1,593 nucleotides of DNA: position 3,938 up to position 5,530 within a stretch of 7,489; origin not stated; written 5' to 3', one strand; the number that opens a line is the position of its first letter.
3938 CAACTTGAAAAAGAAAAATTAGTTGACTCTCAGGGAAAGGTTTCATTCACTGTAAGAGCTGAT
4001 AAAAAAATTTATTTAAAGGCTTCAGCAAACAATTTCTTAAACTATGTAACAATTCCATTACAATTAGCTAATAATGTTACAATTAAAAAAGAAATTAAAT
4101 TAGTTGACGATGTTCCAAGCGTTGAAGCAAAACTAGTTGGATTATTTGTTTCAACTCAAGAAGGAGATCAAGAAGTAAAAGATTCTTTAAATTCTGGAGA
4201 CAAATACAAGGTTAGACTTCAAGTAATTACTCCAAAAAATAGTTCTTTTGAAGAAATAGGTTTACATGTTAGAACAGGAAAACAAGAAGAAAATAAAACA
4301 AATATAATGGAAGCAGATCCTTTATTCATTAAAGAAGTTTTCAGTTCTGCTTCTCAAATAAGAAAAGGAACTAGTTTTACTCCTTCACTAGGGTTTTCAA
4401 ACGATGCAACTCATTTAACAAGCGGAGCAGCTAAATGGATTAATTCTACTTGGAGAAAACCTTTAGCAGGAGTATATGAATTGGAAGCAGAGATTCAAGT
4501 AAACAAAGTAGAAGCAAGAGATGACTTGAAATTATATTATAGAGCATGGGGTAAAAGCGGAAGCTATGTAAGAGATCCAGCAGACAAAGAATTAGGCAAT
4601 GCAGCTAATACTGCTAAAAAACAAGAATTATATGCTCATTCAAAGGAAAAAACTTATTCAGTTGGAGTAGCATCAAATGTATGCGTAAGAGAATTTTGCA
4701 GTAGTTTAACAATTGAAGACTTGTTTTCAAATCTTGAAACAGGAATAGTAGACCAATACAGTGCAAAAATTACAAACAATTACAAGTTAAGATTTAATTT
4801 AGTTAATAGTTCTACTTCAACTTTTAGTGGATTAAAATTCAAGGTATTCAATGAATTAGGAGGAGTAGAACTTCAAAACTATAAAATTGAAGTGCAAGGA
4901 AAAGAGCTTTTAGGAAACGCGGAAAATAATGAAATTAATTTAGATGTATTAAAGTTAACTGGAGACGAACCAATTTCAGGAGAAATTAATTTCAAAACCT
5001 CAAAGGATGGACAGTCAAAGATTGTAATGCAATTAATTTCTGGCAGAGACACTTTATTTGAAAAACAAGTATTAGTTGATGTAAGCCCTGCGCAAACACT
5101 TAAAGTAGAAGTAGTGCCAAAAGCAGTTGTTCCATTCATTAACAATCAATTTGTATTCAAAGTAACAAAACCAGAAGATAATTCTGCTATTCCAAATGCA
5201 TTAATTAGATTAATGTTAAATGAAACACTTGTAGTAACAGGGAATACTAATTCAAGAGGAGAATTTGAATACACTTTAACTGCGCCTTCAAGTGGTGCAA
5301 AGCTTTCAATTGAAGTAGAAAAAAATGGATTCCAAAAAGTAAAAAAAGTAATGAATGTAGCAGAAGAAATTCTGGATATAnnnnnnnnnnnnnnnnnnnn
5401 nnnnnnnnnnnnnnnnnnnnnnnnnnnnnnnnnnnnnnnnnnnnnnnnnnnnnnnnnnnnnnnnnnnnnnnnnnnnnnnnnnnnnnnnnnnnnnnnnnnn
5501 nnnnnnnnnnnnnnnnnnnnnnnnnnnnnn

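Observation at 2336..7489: Giant ORF of at least 1,718 codons that the ORF track does not list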

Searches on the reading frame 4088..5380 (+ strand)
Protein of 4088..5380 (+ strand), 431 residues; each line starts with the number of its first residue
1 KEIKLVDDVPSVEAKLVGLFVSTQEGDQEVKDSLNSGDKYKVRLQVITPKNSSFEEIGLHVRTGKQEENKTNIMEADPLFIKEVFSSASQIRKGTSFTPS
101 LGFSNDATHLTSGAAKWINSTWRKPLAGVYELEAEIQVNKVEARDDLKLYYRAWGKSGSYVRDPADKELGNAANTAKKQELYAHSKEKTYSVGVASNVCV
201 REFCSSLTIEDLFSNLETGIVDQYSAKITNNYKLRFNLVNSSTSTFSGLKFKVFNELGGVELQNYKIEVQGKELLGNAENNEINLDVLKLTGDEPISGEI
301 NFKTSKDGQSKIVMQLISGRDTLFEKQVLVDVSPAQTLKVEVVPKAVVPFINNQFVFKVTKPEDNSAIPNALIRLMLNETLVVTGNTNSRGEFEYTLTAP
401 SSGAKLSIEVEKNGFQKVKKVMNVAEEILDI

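Call 56: predict_structure(alignment_id=A6)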
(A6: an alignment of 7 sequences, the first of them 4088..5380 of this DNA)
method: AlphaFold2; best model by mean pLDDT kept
length: 431 residues; sequences in the alignment: 7
mean_pLDDT: 83.5   pTM: 0.48
mean pLDDT of the five models: 83.5, 83.0, 82.2, 81.9, 81.0
residues with pLDDT >= 90: 162; 70-90: 217; 50-70: 39; < 50: 13
segments of 3 or more residues with pLDDT < 50: 168-171, 193-196, 429-431
pLDDT, mean of each block of 10 residues (from residue 1): 66 90 78 76 92 88 81 83 92 88 80 91 90 87 70 84 66 58 80 56 82 71 80 89 85 89 91 89 89 84 88 91 89 82 88 93 91 94 95 94 91 83 71 37
secondary structure, 60 per line:
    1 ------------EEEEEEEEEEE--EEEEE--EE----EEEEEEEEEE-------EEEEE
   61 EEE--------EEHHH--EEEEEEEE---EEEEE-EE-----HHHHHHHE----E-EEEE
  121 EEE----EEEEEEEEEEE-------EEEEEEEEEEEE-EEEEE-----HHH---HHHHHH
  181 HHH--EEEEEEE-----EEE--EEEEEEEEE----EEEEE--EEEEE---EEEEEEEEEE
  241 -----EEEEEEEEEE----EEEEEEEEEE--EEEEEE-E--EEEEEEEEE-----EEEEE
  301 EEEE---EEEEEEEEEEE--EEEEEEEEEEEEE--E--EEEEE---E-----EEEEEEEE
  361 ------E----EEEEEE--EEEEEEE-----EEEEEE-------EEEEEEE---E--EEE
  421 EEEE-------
elements in order: E13-23 E26-30 E39-48 E56-63 E79-86 E90-94 H103-109 E117-123 E128-138 E146-157 E159-163 H175-183 E186-192 E198-200 E203-211 E216-220 E223-227 E231-240 E246-255 E260-269 E272-277 E282-290 E296-304 E308-318 E321-333 E339-343 E353-360 E372-377 E380-386 E392-397 E405-411 E418-424

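Call 60: fold_search(model_id=the predicted structure, library=pdb)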
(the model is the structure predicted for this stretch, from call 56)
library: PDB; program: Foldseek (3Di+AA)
matches with E <= 10: 1927; with E <= 0.001: 469
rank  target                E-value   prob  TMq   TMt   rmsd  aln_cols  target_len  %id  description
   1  8beg_B                7.8e-12  1.00  0.31  0.22  18.5       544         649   10  Structure of Ig-like domains from PrgB (released 2022-11-30)
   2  8beg_A                6.9e-11  1.00  0.30  0.21  18.9       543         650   10  Structure of Ig-like domains from PrgB (released 2022-11-30)
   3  7sqc_2A               4.5e-09  1.00  0.25  0.16  19.1       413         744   11  Ciliary C1 central pair apparatus isolated from Chlamydomonas reinhardtii (released 2022-04-13)
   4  7sqc_O0               2.9e-08  1.00  0.22  0.11  14.2       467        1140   11  Ciliary C1 central pair apparatus isolated from Chlamydomonas reinhardtii (released 2022-04-13)
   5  7sqc_2B               3.8e-08  1.00  0.24  0.16  18.9       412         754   10  Ciliary C1 central pair apparatus isolated from Chlamydomonas reinhardtii (released 2022-04-13)
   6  4rtd                  3.8e-08  1.00  0.19  0.10  28.5       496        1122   12  Escherichia coli alpha-2-macroglobulin activated by porcine elastase (released 2015-07-15)
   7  5dz9                  4.0e-08  1.00  0.25  0.31  13.2       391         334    9  Streptococcus agalactiae AgI/II polypeptide BspA C-terminal domain (Mut) (released 2016-06-22)
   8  9ijj_h                7.6e-08  1.00  0.23  0.09  18.6       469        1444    9  In situ structure of the central apparatus in mouse sperm axoneme. (released 2025-06-04)
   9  9ijj_P                8.0e-08  1.00  0.23  0.19  19.9       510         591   10  In situ structure of the central apparatus in mouse sperm axoneme. (released 2025-06-04)
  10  6avu_A                8.4e-08  1.00  0.20  0.11  17.9       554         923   10  Human alpha-V beta-3 Integrin (open conformation) in complex with the therapeutic antibody LM609 (released 2017-11-01)
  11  6e3f                  1.0e-07  1.00  0.28  0.25  17.4       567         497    9  The structure of the C-terminal domains (C123) of Streptococcus intermedius antigen I/II (Pas) (released 2019-07-17)
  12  9ijj_O                1.0e-07  1.00  0.19  0.09  21.4       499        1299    8  In situ structure of the central apparatus in mouse sperm axoneme. (released 2025-06-04)
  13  6efy_A                1.6e-07  1.00  0.16  0.22  17.1       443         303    8  Crystal Structure of DIP-Alpha Ig1-3 (released 2018-11-28)
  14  7sqc_F0               1.8e-07  1.00  0.18  0.24  18.9       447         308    9  Ciliary C1 central pair apparatus isolated from Chlamydomonas reinhardtii (released 2022-04-13)
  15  9e8a_A                1.9e-07  1.00  0.24  0.13  21.2       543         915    8  Integrin aIIbb3 bent conformation from human platelet membrane crude preparation (released 2025-10-15)
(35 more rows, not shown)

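Call 67: search_protein_representatives(alignment_id=A6)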
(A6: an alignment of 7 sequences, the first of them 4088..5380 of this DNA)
Query: 7 sequences, 427 profile positions. Proteins with E-value up to 0.001 (for the whole library): 1623; up to 1e-10: 779; up to 1e-30: 433. The best 150 are listed.
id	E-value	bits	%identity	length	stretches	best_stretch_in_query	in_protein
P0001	9.1e-176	601.2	-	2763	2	2-426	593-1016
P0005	3.1e-150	517.1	-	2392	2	2-426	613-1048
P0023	1.0e-146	505.5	-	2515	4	4-426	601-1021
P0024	4.7e-146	503.3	-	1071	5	1-426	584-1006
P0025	6.5e-145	499.6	-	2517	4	1-426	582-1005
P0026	8.0e-140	482.8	-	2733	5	1-426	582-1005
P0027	4.8e-137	473.6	-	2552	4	3-427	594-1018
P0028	1.1e-136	472.5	-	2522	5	2-426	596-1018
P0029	8.8e-136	469.5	-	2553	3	1-425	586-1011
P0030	1.4e-135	468.8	-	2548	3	2-426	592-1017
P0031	3.9e-135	467.3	-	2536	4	2-426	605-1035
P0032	1.5e-134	465.4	-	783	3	1-421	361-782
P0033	6.8e-134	463.2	-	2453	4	1-427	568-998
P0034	4.4e-133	460.6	-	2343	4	4-425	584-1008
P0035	2.0e-132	458.4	-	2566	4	2-425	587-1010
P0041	5.2e-127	440.6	-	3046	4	2-427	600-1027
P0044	2.2e-125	435.2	-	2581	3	4-426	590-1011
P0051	7.9e-124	430.1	-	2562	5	1-425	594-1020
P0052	3.4e-123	428.0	-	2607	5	2-425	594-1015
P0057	9.4e-121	419.9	-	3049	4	1-425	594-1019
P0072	3.0e-114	398.5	-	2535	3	2-425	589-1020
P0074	7.3e-113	393.9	-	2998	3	3-426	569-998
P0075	1.2e-111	389.9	-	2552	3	3-425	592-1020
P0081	9.5e-108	377.1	-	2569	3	1-425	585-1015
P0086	2.4e-106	372.5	-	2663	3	2-425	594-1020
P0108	5.8e-92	325.1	-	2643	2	13-425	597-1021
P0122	1.5e-87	310.5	-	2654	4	10-426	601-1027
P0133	2.2e-85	303.4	-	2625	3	3-426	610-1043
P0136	1.1e-84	301.1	-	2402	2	8-426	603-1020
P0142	6.1e-84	298.7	-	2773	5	2-426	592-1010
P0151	5.0e-82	292.3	-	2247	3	11-426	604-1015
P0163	3.6e-80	286.2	-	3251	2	11-425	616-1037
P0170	1.6e-79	284.1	-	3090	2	12-426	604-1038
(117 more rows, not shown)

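Call 68: list_cluster_members(proteins=[P0023, P0025, P0026, P0027, P0028, P0029, P0030, P0031, P0033, P0041])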
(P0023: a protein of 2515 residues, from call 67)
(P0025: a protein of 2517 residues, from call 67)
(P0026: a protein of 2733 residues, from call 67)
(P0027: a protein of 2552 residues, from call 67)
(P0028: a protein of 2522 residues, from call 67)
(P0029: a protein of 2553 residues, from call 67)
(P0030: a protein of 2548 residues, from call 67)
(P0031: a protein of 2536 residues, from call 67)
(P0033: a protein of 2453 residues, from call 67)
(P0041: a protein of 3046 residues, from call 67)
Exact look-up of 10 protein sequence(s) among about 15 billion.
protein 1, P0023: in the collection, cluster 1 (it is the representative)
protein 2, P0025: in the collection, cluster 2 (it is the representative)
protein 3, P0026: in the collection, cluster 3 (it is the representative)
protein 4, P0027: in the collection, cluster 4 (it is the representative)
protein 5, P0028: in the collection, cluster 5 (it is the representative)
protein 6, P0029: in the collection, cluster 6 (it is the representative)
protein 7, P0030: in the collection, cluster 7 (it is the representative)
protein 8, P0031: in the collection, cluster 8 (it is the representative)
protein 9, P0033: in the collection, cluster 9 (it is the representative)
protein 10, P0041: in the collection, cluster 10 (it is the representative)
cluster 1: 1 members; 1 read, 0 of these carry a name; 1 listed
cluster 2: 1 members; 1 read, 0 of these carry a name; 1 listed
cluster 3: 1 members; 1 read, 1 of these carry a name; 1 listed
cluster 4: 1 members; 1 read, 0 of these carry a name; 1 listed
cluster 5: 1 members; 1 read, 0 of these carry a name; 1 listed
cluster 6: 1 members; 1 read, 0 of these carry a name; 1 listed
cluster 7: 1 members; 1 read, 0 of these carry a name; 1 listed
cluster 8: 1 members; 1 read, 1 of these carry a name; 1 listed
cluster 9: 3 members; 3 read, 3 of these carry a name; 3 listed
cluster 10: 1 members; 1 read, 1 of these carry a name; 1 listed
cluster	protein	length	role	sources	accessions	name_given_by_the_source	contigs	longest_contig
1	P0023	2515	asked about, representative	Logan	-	-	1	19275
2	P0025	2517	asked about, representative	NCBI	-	-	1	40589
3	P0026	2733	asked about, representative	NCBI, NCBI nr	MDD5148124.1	MAG: carboxypeptidase-like regulatory domain-containing protein [Candidatus ainarchaeum ... | carboxypeptidase-like regulatory domain-containing protein [Candidatus ainarchaeum sp.]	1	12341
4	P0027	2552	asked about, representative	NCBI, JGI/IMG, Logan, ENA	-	-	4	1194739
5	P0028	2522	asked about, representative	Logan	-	-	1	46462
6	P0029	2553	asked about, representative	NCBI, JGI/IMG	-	-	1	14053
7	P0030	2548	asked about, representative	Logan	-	-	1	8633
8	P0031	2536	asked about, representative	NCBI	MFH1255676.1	MAG: carboxypeptidase regulatory-like domain-containing protein [Candidatus ...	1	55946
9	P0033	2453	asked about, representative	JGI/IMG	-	hypothetical protein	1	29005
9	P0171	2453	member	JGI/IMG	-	hypothetical protein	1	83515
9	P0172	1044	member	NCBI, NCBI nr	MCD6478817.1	MAG: hypothetical protein J7L44_02915, partial [Candidatus Diapherotrites archaeon] | hypothetical protein [Candidatus Diapherotrites archaeon]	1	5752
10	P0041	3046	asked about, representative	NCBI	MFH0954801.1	MAG: carboxypeptidase regulatory-like domain-containing protein [Candidatus Micrarchaeota ...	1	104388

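Call 71: find_encoding_contigs(protein=P0027, flank=10000, max_places=2)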
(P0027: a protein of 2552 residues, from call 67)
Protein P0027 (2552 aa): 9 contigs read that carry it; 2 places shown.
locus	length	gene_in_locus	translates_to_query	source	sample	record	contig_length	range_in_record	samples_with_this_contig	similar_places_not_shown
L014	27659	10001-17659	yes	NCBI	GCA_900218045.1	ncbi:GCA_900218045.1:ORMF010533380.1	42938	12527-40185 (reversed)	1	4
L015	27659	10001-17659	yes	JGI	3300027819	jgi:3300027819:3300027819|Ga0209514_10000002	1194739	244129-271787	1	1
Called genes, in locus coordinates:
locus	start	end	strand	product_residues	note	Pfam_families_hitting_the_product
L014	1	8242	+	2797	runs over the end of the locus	PF17802:SpaA (faint), PF13620:CarboxypepD_reg (weak)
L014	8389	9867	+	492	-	-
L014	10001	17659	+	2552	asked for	PF02369:Big_1 (faint), PF17210:SdrD_B (faint), PF17789:MG4 (faint), PF17802:SpaA (faint), PF24025:Ig_DR_A0283-like (faint), PF11974:bMG3 (faint), PF22904:NOMO1-like_2nd (faint), PF13620:CarboxypepD_reg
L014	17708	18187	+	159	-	-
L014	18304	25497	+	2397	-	PF13620:CarboxypepD_reg (weak), PF17802:SpaA (faint), PF17210:SdrD_B (faint)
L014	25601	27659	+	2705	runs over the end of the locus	PF13620:CarboxypepD_reg (faint), PF17802:SpaA (faint)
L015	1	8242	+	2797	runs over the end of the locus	PF17802:SpaA (faint), PF13620:CarboxypepD_reg (weak)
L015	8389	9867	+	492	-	-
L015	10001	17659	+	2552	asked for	PF02369:Big_1 (faint), PF17210:SdrD_B (faint), PF17789:MG4 (faint), PF17802:SpaA (faint), PF24025:Ig_DR_A0283-like (faint), PF11974:bMG3 (faint), PF22904:NOMO1-like_2nd (faint), PF13620:CarboxypepD_reg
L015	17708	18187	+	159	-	-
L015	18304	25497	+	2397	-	PF13620:CarboxypepD_reg (weak), PF17802:SpaA (faint), PF17210:SdrD_B (faint)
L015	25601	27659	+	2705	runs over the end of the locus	PF13620:CarboxypepD_reg (faint), PF17802:SpaA (faint)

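Call 75: search_protein_families(library=pfam, proteins=[L015:18304-25494:+], max_evalue=0.01)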
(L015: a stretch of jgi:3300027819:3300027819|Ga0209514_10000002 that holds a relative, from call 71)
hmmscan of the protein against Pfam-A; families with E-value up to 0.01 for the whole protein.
L015:18304-25494:+ (2397 aa): 8 families
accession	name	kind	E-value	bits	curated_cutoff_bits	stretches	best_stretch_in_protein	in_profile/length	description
PF13620.12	CarboxypepD_reg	-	3.5e-23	82.2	32.3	2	77-142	5-73/82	Carboxypeptidase regulatory-like domain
PF17802.7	SpaA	-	1.1e-06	29.1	23.1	0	422-474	2-55/91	Prealbumin-like fold domain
PF17210.9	SdrD_B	-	1.5e-05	25.6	29.7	0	429-475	18-62/112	SdrD B-like domain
PF11974.14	bMG3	-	0.00017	21.9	34.9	0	933-994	12-76/103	Bacterial alpha-2-macroglobulin MG3 domain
PF10577.15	FAM171A1-2-B_N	-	0.0002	21.2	31.2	0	333-394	2-63/254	FAM171A1/A2/B, N-terminal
PF02369.22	Big_1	-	0.0017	18.9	34.9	0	71-111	18-57/93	Bacterial Ig-like domain (group 1)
PF24025.1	Ig_DR_A0283-like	-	0.0039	17.9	27.1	0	420-474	6-59/102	DR_A0283-like, Ig-like domain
PF13715.12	CarbopepD_reg_2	-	0.0061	17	32.2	0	78-145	6-71/88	CarboxypepD_reg-like domain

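Call 91: list_cluster_members(proteins=[P0044, P0057, P0074, P0086, P0108, P0122, P0133, P0142, P0163, P0170])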
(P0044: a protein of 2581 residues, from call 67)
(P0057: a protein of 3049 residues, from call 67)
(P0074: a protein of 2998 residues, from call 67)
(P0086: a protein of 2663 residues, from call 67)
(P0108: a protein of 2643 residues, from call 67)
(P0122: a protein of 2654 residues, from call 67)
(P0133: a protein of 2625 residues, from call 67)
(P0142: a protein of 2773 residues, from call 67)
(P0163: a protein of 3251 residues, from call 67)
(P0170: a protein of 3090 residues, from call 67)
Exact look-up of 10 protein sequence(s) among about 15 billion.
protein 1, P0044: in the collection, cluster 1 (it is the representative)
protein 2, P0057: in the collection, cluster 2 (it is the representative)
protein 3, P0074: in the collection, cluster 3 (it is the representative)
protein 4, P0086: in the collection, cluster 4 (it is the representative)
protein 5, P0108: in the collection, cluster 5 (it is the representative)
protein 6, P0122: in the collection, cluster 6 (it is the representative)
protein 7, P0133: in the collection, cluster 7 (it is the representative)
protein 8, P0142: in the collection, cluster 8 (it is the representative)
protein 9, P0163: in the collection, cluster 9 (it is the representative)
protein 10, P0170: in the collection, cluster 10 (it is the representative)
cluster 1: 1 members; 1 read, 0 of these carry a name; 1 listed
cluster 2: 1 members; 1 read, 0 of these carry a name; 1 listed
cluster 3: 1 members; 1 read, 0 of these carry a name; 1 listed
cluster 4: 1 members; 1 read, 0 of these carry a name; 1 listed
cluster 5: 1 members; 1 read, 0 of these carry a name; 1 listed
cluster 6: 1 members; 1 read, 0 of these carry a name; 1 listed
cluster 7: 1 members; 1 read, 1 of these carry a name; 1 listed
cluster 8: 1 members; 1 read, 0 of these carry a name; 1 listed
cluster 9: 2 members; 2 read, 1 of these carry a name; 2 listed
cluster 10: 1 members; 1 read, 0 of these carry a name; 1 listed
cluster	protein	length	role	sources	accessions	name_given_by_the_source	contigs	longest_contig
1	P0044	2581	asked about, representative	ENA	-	-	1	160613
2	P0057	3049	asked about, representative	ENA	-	-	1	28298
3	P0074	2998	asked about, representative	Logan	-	-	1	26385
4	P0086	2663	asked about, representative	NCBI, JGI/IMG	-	-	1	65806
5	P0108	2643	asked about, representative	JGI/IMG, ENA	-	-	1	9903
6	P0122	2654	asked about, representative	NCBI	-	-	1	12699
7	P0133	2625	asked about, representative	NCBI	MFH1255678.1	MAG: hypothetical protein V1494_00125 [Candidatus Diapherotrites archaeon]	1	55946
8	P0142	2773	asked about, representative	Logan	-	-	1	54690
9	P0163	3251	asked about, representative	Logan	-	-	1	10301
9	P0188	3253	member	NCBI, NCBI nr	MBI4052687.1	MAG: carboxypeptidase regulatory-like domain-containing protein [Candidatus ... | carboxypeptidase regulatory-like domain-containing protein [Candidatus Diapherotrites ...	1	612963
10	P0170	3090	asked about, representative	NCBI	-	-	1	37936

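Call 108: search_dna_similar(query=window:4088-5380:+, collection=phages, mode=protein, max_rows=5)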
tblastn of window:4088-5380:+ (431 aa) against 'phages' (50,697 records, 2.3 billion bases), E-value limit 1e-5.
No match.
